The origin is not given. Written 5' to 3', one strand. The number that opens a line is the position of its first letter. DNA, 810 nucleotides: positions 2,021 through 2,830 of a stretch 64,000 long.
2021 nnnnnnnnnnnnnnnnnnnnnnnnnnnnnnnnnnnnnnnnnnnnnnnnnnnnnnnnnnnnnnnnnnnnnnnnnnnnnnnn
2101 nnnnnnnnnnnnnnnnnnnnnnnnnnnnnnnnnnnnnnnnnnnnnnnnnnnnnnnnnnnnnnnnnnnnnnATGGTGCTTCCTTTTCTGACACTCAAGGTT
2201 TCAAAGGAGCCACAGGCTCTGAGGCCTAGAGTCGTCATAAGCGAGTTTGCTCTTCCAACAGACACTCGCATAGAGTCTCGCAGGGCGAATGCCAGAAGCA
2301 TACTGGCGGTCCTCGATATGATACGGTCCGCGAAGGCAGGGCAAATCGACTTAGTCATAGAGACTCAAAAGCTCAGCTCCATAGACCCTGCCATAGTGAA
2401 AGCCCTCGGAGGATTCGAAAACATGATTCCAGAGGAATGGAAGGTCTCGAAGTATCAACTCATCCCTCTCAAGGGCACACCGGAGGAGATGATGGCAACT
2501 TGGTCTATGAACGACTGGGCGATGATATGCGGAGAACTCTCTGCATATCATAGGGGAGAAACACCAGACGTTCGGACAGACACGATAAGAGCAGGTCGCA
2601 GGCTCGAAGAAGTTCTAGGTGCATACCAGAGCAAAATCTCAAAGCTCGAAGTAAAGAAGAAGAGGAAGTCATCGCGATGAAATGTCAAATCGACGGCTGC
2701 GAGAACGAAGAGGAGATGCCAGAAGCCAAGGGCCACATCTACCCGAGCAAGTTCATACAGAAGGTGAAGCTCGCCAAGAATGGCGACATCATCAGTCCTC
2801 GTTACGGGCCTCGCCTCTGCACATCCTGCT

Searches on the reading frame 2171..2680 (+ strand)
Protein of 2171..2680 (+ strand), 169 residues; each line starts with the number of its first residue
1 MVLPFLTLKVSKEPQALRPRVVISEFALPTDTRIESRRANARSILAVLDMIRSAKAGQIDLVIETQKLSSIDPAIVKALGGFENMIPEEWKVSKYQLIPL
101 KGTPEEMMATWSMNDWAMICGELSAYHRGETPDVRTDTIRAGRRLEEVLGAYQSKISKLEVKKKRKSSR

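Call 49: find_encoding_contigs(protein=window:2171-2680:+, flank=10000, max_places=3)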
Protein window:2171-2680:+ (169 aa): 3 contigs read that carry it; 2 places shown.
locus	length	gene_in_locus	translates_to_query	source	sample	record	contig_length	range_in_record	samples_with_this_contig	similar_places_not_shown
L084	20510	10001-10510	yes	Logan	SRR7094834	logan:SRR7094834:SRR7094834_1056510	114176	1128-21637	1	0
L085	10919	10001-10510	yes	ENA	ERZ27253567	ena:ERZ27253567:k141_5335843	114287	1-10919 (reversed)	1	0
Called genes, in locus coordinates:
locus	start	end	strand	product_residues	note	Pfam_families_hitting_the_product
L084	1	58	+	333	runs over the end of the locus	PF05496:RuvB_N, PF00004:AAA, PF13177:DNA_pol3_delta2 (weak), PF08542:Rep_fac_C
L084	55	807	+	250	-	PF12705:PDDEXK_1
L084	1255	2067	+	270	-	-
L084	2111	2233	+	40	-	-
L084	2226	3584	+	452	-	PF13148:DUF3987 (weak)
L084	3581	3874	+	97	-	-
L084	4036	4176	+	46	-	-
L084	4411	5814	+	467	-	PF19474:DUF6011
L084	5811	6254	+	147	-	-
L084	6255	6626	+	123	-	-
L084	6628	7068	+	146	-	-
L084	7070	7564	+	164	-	-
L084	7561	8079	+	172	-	-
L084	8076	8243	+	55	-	-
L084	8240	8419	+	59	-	-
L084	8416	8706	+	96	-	-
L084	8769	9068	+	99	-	-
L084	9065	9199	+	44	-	-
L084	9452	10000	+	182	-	-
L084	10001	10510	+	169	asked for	-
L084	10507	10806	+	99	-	-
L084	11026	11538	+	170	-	PF10686:YAcAr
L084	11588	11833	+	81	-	-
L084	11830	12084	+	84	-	-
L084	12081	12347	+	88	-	-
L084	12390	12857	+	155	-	PF13328:HD_4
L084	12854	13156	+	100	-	-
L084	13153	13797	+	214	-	-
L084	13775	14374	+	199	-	-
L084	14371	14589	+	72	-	-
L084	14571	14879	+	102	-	-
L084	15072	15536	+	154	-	-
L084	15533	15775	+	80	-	-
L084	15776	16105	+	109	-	-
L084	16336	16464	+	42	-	-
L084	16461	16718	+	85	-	-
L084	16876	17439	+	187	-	PF13456:RVT_3 (weak)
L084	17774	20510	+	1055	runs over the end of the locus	-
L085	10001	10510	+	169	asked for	-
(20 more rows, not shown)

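Call 65: search_protein_families(library=phrogs, proteins=[L084:1255-2067:+, L084:2226-3584:+, L084:4411-5814:+, L084:5811-6254:+, L084:6255-6626:+, L084:6628-7068:+, L084:7070-7564:+, L084:7561-8079:+, L084:55-807:+], max_evalue=0.01)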
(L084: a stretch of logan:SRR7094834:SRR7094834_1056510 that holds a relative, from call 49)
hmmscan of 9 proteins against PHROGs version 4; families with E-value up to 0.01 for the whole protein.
L084:1255-2067:+ (270 aa): 3 families
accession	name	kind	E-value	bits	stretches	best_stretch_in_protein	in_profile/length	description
phrog_168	-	DNA, RNA and nucleotide metabolism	0.00087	20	1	32-181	37-205/314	clamp loader of DNA polymerase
phrog_11838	-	DNA, RNA and nucleotide metabolism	0.0033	17.7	0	25-77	23-79/420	clamp loader of DNA polymerase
phrog_3757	-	unknown function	0.0047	17.4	0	20-69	108-157/367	-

L084:2226-3584:+ (452 aa): 2 families
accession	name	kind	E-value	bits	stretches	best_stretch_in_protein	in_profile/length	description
phrog_10514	-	DNA, RNA and nucleotide metabolism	3.8e-14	52.9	1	3-301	342-643/750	DNA primase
phrog_3022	-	DNA, RNA and nucleotide metabolism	3e-12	46.8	1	31-351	388-691/788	DNA primase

L084:4411-5814:+ (467 aa): 5 families
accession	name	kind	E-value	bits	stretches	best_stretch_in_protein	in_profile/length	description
phrog_636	-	unknown function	4.6e-18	67.4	1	329-458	113-234/254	-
phrog_12580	-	unknown function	4.5e-08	33.6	1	346-453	159-253/256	-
phrog_4046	-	unknown function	3.2e-07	31.1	1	428-453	271-296/301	-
phrog_6032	-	unknown function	6.9e-06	27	1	428-454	246-272/296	-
phrog_25989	-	unknown function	8.8e-06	26.9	1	428-460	2-34/70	-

L084:5811-6254:+ (147 aa): 0 families

L084:6255-6626:+ (123 aa): 0 families

L084:6628-7068:+ (146 aa): 0 families

L084:7070-7564:+ (164 aa): 0 families

L084:7561-8079:+ (172 aa): 1 family
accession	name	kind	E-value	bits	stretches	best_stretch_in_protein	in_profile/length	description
phrog_9961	-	unknown function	0.0039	18.8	1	117-155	7-45/99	-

L084:55-807:+ (250 aa): 1 family
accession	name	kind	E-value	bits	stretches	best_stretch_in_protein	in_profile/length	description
phrog_69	-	DNA, RNA and nucleotide metabolism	1.7e-14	54.7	1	12-241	84-323/501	exonuclease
